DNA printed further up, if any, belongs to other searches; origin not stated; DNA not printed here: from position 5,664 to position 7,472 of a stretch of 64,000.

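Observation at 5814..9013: Tandem paralogous C25 (gingipain-like) cysteine peptidases with signal peptides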

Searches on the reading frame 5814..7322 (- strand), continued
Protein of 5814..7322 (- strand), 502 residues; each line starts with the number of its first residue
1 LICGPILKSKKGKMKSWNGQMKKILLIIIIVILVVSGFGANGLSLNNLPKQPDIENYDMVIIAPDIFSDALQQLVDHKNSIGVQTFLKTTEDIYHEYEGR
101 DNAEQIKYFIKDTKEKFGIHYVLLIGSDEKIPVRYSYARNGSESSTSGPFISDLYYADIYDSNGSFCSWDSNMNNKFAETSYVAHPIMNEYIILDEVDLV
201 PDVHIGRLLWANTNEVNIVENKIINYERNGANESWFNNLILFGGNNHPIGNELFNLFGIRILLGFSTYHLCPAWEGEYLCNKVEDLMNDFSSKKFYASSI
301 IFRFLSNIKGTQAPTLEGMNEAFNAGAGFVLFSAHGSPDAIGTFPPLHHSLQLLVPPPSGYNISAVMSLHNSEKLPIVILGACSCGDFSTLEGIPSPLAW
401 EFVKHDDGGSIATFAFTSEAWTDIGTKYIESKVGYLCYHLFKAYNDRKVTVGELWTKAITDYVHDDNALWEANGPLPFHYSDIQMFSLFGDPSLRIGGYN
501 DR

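Call 15: find_related_loci(query=P0001, collection=genome_contigs, flank=10000)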
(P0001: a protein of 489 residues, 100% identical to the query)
Query P0001 (489 aa) in genome_contigs; peptide patterns used: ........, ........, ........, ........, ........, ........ (x = any residue, [..] = any of these).
366 stretches matched a pattern; 292 encode a relative of the query (tblastn E <= 1e-3); the best 80 are kept; 79 distinct loci.
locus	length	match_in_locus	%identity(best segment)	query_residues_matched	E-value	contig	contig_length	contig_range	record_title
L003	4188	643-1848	39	43-484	1e-87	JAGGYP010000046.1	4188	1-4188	MAG: Thermoplasmata archaeon isolate AUK181 PB_MBMC_135_c_000000000011, whole genome shotgun sequence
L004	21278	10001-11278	40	8-484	2e-84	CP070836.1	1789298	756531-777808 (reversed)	MAG: Thermoplasmatales archaeon isolate bin105 chromosome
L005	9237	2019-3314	39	8-485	2e-83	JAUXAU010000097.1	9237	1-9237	MAG: Thermoplasmatota archaeon isolate CSMAG_2770 CSMAG_2770_k141_766743_length_9237_cov_19.9081, whole genome shotgun s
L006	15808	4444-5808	35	8-486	6e-81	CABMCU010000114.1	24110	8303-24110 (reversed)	uncultured archaeon isolate LFW-68_2 genome assembly, contig: LFW682_73, whole genome shotgun sequence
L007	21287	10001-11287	40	7-485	1e-79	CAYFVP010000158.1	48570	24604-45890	MAG TPA_asm: uncultured Thermoplasmatales archaeon isolate ERP108616_co1_160 genome assembly, contig: k119_1213814, whol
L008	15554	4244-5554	37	36-486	2e-78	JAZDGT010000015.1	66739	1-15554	MAG: Methanobacteriota archaeon isolate MEGAHIT-group-0.28 k141_5439547, whole genome shotgun sequence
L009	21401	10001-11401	35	14-486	4e-78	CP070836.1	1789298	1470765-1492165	MAG: Thermoplasmatales archaeon isolate bin105 chromosome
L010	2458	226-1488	37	27-487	2e-80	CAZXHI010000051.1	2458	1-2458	MAG TPA_asm: uncultured Thermoplasmatales archaeon isolate SRP185410_co1_277 genome assembly, contig: k141_1840832, whol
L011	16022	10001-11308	38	37-486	4e-78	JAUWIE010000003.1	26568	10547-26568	MAG: Thermoplasmatota archaeon isolate CSMAG_2286 CSMAG_2286_k141_393100_length_26568_cov_10.0000, whole genome shotgun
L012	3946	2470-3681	39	42-486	5e-78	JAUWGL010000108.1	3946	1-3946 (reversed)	MAG: Thermoplasmata archaeon isolate CSMAG_2241 CSMAG_2241_k141_961601_length_3946_cov_7.0000, whole genome shotgun sequ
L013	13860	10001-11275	37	36-486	9e-78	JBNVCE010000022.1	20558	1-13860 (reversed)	MAG: Thermoplasmatota archaeon isolate A05DMB23 NODE_22_length_20558_cov_3.672975, whole genome shotgun sequence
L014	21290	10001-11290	41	6-485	8e-78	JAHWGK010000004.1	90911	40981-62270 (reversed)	MAG: Thermoplasmata archaeon isolate Hel238.bin54 NODE_4_length_90911_cov_18.793194, whole genome shotgun sequence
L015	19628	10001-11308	35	36-487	2e-77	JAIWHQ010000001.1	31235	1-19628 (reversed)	MAG: Thermoplasmatota archaeon isolate JL_UM_3 NODE_53_length_31235_cov_0.428847, whole genome shotgun sequence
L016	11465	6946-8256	38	4-488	1e-82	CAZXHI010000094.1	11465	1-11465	MAG TPA_asm: uncultured Thermoplasmatales archaeon isolate SRP185410_co1_277 genome assembly, contig: k141_1184072, whol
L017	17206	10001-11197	38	42-486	8e-77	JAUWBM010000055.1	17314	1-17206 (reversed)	MAG: Thermoplasmatota archaeon isolate CSMAG_1320 CSMAG_1320_k141_1688559_length_17314_cov_17.5871, whole genome shotgun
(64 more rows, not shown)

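Call 28: search_solved_structures(query=A1, max_evalue=0.01, show_alignments=2)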
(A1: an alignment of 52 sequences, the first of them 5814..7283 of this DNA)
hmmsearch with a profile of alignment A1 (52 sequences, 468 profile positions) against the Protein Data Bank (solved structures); distinct sequences matched with E-value up to 0.01: 5.
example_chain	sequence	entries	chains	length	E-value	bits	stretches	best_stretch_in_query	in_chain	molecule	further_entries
4ief_B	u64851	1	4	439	1.2e-23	86.8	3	35-119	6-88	Gingipain R2 Mature Domain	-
1cvr_A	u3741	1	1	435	3.4e-23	85.3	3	35-119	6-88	GINGIPAIN R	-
4rbm_A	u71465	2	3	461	1.1e-08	37.5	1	174-227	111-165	Lys-gingipain W83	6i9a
4tkx_L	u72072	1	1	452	1.5e-08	37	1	174-225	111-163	Lys-gingipain W83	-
6za2_A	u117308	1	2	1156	2e-05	26.7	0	331-428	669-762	Por secretion system protein porU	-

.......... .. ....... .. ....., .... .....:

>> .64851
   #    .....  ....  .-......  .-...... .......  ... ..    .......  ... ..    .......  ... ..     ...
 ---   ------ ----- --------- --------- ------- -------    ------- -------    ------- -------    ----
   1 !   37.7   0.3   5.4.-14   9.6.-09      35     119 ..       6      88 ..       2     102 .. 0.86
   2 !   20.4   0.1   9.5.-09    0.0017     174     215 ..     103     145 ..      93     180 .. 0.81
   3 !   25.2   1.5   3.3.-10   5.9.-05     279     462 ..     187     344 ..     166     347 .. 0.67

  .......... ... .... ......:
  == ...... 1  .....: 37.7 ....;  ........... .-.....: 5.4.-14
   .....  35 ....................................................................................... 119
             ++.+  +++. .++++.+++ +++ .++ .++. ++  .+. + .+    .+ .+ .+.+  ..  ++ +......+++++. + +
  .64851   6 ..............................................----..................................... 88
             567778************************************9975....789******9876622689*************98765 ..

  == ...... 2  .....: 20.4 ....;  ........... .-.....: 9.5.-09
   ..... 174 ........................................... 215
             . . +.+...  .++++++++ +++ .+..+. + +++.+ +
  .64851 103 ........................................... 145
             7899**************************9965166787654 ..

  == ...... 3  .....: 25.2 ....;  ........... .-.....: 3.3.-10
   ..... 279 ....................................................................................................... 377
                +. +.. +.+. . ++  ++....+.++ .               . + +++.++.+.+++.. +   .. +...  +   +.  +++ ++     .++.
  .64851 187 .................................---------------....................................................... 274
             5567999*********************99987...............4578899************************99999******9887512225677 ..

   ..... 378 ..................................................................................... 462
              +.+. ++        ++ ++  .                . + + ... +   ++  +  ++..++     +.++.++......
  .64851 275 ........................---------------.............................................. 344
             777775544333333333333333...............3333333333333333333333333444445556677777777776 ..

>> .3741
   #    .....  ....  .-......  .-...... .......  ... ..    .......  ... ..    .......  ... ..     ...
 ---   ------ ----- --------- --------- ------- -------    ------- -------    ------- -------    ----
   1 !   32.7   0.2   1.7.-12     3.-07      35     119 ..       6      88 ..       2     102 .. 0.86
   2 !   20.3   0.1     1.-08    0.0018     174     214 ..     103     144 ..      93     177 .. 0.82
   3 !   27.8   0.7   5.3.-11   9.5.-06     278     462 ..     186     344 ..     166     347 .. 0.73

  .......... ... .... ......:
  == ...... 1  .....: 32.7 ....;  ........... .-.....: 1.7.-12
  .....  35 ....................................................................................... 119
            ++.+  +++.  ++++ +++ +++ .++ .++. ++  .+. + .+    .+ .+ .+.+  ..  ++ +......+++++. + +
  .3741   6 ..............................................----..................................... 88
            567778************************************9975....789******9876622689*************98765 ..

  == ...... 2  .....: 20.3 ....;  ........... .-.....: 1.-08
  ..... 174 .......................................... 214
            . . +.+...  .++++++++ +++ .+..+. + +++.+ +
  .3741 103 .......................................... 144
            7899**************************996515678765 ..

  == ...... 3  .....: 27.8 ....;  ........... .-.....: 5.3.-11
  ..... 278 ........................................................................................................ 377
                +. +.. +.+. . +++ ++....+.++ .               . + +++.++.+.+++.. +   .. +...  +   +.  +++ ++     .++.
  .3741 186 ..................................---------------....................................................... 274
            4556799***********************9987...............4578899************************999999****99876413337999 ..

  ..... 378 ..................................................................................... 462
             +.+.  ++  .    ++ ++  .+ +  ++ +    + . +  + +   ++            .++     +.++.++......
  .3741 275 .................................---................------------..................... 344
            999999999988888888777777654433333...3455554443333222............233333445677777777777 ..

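Call 35: predict_structure(alignment_id=A1)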
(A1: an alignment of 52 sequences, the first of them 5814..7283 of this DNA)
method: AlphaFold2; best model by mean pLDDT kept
length: 489 residues; sequences in the alignment: 52
mean_pLDDT: 88.1   pTM: 0.87
mean pLDDT of the five models: 88.1, 87.9, 87.5, 87.2, 86.4
residues with pLDDT >= 90: 323; 70-90: 104; 50-70: 38; < 50: 24
segments of 3 or more residues with pLDDT < 50: 1-3, 29-39, 337-345
pLDDT, mean of each block of 10 residues (from residue 1): 64 88 61 43 91 97 97 98 97 98 98 94 80 80 95 93 91 85 93 96 96 92 96 77 70 67 95 98 89 90 95 98 92 57 64 96 97 92 97 97 92 91 98 98 98 78 87 98 84
secondary structure, 60 per line:
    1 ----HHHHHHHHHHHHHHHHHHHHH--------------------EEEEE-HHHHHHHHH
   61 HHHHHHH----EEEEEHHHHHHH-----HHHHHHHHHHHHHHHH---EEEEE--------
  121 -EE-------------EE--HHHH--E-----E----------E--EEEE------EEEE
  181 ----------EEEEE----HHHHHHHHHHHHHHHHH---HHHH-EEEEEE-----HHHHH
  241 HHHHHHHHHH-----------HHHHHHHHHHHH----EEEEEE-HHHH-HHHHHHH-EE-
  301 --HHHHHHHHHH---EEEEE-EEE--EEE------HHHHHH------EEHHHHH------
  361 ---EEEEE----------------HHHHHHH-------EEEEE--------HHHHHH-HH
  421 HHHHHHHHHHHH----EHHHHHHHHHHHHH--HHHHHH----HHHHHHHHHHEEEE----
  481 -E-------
elements in order: H5-25 E46-50 H52-67 E72-76 H77-83 H89-104 E108-112 H141-144 E167-170 E177-180 E191-195 H200-216 H220-223 E225-230 H236-250 H262-273 E278-283 H285-288 H290-296 H303-312 E316-320 E322-324 E327-329 H336-341 H350-354 E364-368 H385-391 E399-403 H412-417 H419-432 H438-450 H453-458 H463-472 E473-476

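Call 39: fold_search(model_id=the predicted structure, library=pdb)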
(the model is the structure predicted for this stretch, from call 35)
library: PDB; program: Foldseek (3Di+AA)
matches with E <= 10: 1242; with E <= 0.001: 9
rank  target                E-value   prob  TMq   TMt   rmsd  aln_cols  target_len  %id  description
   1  1cvr                  7.1e-20  1.00  0.58  0.65   7.0       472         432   18  Crystal structure of the Arg specific cysteine proteinase gingipain R (RGPB) (released 2000-03-01)
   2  4ief_D                1.3e-18  1.00  0.55  0.64   4.6       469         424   18  Complex of Porphyromonas gingivalis RgpB pro- and mature domains (released 2013-04-10)
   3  4ief_B                3.2e-18  1.00  0.56  0.65   4.5       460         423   19  Complex of Porphyromonas gingivalis RgpB pro- and mature domains (released 2013-04-10)
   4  4rbm                  1.7e-16  1.00  0.57  0.61   4.6       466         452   12  Porphyromonas gingivalis gingipain K (Kgp) catalytic and immunoglobulin superfamily-like domains (released 2014-10-08)
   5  6i9a_A                2.5e-16  1.00  0.58  0.62   4.7       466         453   13  Porphyromonas gingivalis gingipain K (Kgp) in complex with inhibitor KYT-36 (released 2019-03-13)
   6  7y84_C                3.4e-04  0.99  0.30  0.23  12.8       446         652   10  CryoEM structure of type III-E CRISPR Craspase gRAMP-crRNA in complex with TPR-CHAT protease (released 2022-12-14)
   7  9mpy_A                5.5e-04  0.60  0.16  0.18  22.8       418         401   11  Structure of Saro_1862, a UPF0261 domain protein from Novosphingobium aromaticivorans with bound acetovanillone (released 2025-09-24)
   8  7y85_D                7.0e-04  0.99  0.31  0.25  11.7       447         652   10  CryoEM structure of type III-E CRISPR Craspase gRAMP-crRNA in complex with TPR-CHAT protease bound to self RNA target (released 2022-12-14)
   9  7xsq_B                7.0e-04  0.98  0.29  0.22  13.2       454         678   10  Structure of the Craspase (released 2022-11-09)
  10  8eey_B                1.3e-03  0.99  0.30  0.21  13.0       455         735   10  Cas7-11 in complex with DR-mismatched target RNA, Csx29 and Csx30 (released 2022-11-16)
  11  9mpy_B                1.7e-03  0.41  0.15  0.18  21.2       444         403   10  Structure of Saro_1862, a UPF0261 domain protein from Novosphingobium aromaticivorans with bound acetovanillone (released 2025-09-24)
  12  7zoq_A                2.4e-03  0.97  0.34  0.22  13.9       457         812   12  Cryo-EM structure of a CRISPR effector in complex with a caspase regulator (released 2022-11-30)
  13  7xsr_C                2.4e-03  0.92  0.29  0.22  12.5       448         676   10  Structure of Craspase-target RNA (released 2022-11-09)
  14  7y83_D                2.7e-03  0.98  0.31  0.24  11.2       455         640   10  CryoEM structure of type III-E CRISPR Craspase gRAMP-crRNA in complex with TPR-CHAT protease bound to non-self RNA tar (released 2022-12-14)
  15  8d9f_A                2.7e-03  0.96  0.30  0.23  12.0       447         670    9  gRAMP-TPR-CHAT (Craspase) (released 2023-06-14)
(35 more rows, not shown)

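Call 57: search_protein_representatives(protein=window:5814-7283:-)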
Query: 489 residues. Proteins with E-value up to 0.001 (for the whole library): 4321; up to 1e-10: 1285; up to 1e-30: 366. The best 150 are listed.
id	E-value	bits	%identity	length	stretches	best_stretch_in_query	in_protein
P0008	3.9e-138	477.7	55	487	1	41-486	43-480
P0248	2.3e-128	445.5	49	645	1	42-486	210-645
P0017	5.1e-111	388.2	46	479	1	9-487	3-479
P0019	8.1e-110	384.3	49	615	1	33-487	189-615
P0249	4.9e-108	378.4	47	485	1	8-487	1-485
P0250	1.2e-104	367.2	46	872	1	42-487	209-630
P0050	3.1e-101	356.0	44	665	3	31-242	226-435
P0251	1.7e-100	353.6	46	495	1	8-486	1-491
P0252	9.4e-95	334.6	46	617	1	43-483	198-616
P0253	9.0e-93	328.0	44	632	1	39-486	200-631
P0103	1.5e-90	320.7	47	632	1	41-486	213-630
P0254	1.9e-89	317.1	41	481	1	40-486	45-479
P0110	5.8e-89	315.5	44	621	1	30-486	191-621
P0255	1.2e-88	314.4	44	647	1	42-487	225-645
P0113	1.9e-87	310.5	45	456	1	42-486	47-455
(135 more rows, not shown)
